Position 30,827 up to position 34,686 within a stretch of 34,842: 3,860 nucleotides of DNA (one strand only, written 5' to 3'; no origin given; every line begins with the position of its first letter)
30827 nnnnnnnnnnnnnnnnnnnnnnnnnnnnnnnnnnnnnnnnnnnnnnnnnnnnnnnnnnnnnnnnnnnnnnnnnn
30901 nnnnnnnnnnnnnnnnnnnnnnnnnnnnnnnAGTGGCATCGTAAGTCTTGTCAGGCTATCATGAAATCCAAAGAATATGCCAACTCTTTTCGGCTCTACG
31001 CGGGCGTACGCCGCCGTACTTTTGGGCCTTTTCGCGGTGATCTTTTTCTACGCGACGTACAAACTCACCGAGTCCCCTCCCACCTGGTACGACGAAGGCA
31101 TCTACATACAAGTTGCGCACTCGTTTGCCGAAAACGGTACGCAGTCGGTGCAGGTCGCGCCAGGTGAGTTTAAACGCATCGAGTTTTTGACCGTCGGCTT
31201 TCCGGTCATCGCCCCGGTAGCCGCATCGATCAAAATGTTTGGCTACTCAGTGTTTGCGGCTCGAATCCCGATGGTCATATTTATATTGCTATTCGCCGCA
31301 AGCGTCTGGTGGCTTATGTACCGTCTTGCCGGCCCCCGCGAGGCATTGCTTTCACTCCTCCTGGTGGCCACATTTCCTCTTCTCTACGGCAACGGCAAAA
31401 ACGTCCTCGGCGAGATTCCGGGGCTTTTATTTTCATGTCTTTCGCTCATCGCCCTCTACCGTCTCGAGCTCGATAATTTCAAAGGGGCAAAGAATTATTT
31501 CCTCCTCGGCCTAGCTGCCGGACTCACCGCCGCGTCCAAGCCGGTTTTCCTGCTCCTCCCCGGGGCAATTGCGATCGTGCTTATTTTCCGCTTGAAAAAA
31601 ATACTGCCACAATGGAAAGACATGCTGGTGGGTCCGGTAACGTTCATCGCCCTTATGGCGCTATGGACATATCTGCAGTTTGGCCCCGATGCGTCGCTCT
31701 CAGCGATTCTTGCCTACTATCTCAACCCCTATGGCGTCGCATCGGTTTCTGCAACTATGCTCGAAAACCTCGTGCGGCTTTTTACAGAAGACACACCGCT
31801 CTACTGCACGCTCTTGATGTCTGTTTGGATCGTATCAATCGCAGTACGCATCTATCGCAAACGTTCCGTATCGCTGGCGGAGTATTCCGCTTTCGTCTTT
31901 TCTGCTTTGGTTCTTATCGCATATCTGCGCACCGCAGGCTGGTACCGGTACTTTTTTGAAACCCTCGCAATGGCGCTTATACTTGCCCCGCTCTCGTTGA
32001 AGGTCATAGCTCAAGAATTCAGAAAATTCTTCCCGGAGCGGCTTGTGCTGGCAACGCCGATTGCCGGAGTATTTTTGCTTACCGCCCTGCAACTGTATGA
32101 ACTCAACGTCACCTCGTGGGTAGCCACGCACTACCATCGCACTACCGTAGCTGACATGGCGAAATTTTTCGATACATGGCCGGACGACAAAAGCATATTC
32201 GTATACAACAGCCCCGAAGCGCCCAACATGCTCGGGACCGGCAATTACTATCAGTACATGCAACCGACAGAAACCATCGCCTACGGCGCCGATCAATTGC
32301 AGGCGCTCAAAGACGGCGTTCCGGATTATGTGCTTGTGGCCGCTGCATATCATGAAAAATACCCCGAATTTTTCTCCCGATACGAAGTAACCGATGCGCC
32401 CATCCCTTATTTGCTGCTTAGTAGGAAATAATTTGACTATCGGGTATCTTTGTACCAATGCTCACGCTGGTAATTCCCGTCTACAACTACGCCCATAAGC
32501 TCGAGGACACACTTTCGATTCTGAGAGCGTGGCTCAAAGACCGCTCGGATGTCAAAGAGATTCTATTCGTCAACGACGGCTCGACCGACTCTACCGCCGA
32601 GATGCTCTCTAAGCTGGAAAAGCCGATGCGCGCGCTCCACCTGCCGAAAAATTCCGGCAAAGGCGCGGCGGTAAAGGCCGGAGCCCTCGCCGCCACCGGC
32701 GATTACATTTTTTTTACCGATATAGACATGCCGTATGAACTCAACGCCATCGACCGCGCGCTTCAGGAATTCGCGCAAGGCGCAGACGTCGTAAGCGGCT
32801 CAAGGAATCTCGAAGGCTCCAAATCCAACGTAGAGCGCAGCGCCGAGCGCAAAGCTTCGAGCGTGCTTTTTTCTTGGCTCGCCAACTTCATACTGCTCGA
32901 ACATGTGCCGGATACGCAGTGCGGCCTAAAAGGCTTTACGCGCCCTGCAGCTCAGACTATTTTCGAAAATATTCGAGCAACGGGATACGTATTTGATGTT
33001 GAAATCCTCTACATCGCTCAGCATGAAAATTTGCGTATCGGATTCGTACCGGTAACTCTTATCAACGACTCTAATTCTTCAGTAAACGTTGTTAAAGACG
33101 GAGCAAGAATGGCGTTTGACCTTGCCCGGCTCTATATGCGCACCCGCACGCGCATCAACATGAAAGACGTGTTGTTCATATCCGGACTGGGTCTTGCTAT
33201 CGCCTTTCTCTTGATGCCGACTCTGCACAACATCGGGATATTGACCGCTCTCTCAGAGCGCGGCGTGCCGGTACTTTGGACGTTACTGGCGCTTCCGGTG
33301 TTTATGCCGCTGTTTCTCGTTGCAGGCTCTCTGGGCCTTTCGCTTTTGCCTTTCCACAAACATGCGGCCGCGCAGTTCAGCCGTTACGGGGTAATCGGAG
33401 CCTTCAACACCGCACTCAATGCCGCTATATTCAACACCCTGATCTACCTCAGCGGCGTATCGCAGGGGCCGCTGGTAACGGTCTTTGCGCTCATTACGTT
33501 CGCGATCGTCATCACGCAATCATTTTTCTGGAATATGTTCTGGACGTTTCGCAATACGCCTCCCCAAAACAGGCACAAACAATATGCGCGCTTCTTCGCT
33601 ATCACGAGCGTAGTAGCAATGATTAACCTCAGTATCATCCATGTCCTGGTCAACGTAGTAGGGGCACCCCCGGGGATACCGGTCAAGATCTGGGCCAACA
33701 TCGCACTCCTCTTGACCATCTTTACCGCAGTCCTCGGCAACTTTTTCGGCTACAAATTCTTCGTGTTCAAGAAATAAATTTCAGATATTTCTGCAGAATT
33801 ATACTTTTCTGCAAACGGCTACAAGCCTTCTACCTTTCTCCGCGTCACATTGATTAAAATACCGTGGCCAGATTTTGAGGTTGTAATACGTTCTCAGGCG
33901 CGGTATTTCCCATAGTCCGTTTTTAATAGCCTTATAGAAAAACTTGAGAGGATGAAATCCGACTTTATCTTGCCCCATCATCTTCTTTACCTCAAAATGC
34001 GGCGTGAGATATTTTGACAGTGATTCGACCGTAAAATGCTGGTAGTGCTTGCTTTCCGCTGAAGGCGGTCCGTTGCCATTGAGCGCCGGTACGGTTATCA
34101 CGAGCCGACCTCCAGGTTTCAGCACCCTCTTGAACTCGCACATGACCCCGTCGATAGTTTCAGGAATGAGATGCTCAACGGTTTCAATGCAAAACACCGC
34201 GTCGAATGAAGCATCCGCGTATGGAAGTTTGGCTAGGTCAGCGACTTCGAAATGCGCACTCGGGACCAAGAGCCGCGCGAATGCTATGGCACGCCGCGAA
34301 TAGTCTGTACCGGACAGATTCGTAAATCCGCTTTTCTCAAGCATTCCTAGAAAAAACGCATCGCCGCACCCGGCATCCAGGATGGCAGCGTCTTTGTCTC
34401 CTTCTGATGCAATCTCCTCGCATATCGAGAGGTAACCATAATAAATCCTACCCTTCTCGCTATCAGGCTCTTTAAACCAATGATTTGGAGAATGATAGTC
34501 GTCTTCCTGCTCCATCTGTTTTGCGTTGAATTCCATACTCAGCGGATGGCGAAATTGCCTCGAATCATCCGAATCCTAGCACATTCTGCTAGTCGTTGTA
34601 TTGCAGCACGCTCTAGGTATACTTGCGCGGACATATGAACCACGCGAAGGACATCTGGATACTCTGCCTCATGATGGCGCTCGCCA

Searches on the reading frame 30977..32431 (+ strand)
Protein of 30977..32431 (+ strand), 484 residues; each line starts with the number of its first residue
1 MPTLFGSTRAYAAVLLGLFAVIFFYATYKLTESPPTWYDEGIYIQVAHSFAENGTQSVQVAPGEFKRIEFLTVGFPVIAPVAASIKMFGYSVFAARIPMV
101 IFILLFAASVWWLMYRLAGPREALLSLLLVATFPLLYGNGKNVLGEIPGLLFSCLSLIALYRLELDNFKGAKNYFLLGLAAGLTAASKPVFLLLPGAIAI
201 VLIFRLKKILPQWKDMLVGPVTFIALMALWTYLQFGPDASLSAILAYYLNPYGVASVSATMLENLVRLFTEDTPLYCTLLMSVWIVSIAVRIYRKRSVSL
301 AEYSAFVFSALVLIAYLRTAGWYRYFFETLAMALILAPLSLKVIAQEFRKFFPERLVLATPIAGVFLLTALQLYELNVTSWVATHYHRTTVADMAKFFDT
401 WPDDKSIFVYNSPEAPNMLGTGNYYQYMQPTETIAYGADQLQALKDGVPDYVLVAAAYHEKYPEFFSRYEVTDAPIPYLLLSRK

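Call 7: search_protein_families(library=pfam, proteins=[window:30977-32431:+], max_evalue=0.01)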
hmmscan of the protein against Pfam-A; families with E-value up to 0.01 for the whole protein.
window:30977-32431:+ (484 aa): 1 family
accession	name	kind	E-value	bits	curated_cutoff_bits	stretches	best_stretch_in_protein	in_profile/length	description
PF13231.12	PMT_2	-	1.5e-12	48.4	26.1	1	82-227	11-155/160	Dolichyl-phosphate-mannose-protein mannosyltransferase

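Call 8: search_protein_families(library=ncbifam, proteins=[window:30977-32431:+], max_evalue=0.01)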
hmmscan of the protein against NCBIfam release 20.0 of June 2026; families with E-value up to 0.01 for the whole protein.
window:30977-32431:+ (484 aa): 0 families

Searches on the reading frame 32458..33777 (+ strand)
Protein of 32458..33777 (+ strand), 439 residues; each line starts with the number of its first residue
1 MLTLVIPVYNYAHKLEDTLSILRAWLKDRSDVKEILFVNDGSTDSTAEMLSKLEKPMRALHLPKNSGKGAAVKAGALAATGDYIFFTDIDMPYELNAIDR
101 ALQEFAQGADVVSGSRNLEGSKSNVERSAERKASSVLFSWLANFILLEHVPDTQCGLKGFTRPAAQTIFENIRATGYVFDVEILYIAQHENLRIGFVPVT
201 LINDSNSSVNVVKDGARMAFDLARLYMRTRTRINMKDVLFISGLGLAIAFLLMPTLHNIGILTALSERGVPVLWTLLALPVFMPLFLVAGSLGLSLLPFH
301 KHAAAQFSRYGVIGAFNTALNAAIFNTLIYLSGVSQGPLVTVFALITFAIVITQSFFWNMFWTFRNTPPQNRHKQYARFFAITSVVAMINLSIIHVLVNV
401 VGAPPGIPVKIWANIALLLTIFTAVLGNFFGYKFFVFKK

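Call 7: search_protein_families(library=pfam, proteins=[window:32458-33777:+], max_evalue=0.01)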
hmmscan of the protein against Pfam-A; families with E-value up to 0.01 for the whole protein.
window:32458-33777:+ (439 aa): 4 families
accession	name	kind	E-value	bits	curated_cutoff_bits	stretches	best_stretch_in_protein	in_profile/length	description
PF00535.33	Glycos_transf_2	-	2.3e-26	93.2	23.3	1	4-169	2-168/168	Glycosyl transferase family 2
PF04138.20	GtrA_DPMS_TM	-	1.4e-15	58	26.1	1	309-437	1-117/117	GtrA/DPMS, transmembrane domain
PF10111.15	Glyco_tranf_2_2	-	3e-07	30.6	27.3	1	3-97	1-98/276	Glycosyltransferase like family 2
PF13704.12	Glyco_tranf_2_4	-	0.00043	21.1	27.5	1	25-90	10-81/98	Glycosyl transferase family 2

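Call 8: search_protein_families(library=ncbifam, proteins=[window:32458-33777:+], max_evalue=0.01)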
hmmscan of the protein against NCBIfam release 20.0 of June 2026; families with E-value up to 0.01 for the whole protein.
window:32458-33777:+ (439 aa): 17 families
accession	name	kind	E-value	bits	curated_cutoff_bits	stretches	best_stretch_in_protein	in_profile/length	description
NF047588.1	GlcsyltransPgfSStrep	equivalog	2.6e-18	66.3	500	1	2-169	3-168/308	glycosyltransferase PgfS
TIGR03937.1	PgaC_IcaA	equivalog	1.1e-15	57.6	422.3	1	2-111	47-156/407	poly-beta-1,6-N-acetyl-D-glucosamine synthase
NF041875.1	EPS_EpsD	equivalog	1.5e-13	50.9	370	1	2-112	1-111/325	exopolysaccharide biosynthesis glycosyltransferase EpsD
NF007986.1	PRK10714.1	equivalog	9.2e-13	47.9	529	1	3-170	9-174/316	undecaprenyl-phosphate 4-deoxy-4-formamido-L-arabinose transferase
TIGR04182.1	glyco_TIGR04182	equivalog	2e-12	47.1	325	1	4-227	4-219/293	S-layer glycoprotein N-glycosyltransferase AglJ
NF007482.0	PRK10073.1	equivalog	1.2e-11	44.3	423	1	2-91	8-96/334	glycosyltransferase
TIGR04283.1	glyco_like_mftF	equivalog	1.4e-11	44.5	182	1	2-107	1-98/221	TIGR04283 family arsenosugar biosynthesis glycosyltransferase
TIGR03965.1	mycofact_glyco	equivalog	1.7e-11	43.7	280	1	3-116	77-190/467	mycofactocin biosynthesis glycosyltransferase MftF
NF041391.1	DPhHxTase_Halo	equivalog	2.5e-11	43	375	1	31-168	22-153/213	dolichyl-phosphate hexose transferase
NF058614.1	PPMAGASynPpgS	equivalog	4.4e-11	42.6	370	1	4-204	4-199/226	polyprenyl-phospho-N-acetylgalactosaminyl synthase PpgS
TIGR03111.1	glyc2_xrt_Gpos1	hypoth_equivalog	3.2e-08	32.8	363.95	1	2-113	51-164/439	TIGR03111 family XrtG-associated glycosyltransferase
NF010496.0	PRK13915.1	equivalog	4.7e-07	29.2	262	1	3-91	34-127/307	glucosyl-3-phosphoglycerate synthase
NF047683.1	TeichurnBiosyTuaG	equivalog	6.1e-07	29.3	400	1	2-103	8-109/252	teichuronic acid biosynthesis protein TuaG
NF038302.1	EPS_HpsE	equivalog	2.1e-06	26.9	300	1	2-107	3-112/307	hormogonium polysaccharide biosynthesis glycosyltransferase HpsE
NF050819.1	PolSacchBiosHfsG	equivalog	0.00037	19.8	500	1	15-128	22-141/302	polysaccharide biosynthesis protein HfsG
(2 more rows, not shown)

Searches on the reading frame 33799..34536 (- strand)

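Call 7: search_protein_families(library=pfam, proteins=[window:33799-34536:-], max_evalue=0.01)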
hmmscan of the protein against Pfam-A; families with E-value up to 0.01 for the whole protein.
window:33799-34536:- (245 aa): 9 families
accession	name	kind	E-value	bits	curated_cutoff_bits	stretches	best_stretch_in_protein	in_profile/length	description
PF08241.18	Methyltransf_11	-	1.3e-21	77.5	21.2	1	53-147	1-95/95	Methyltransferase domain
PF13649.12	Methyltransf_25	-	1e-18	68.2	27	1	52-143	1-97/97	Methyltransferase domain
PF13847.12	Methyltransf_31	-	2e-14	54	27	1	47-155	2-117/145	Methyltransferase domain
PF08242.18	Methyltransf_12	-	4.8e-13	50.1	30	1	53-145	1-98/98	Methyltransferase domain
PF13489.12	Methyltransf_23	-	5e-12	46.3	27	1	38-154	12-123/164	Methyltransferase domain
PF03141.22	Methyltransf_29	-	4.6e-08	32.5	23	1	44-157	113-224/506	Putative S-adenosyl-L-methionine-dependent methyltransferase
PF05148.21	Methyltransf_8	-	7.2e-06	26.5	27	1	48-147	72-156/219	Hypothetical methyltransferase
PF20922.3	Anamorsin_N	-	0.001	19.2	27.1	1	98-153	39-93/163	Anamorsin, N-terminal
PF01739.24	CheR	-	0.003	17.5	27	0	95-147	121-173/195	CheR methyltransferase, SAM binding domain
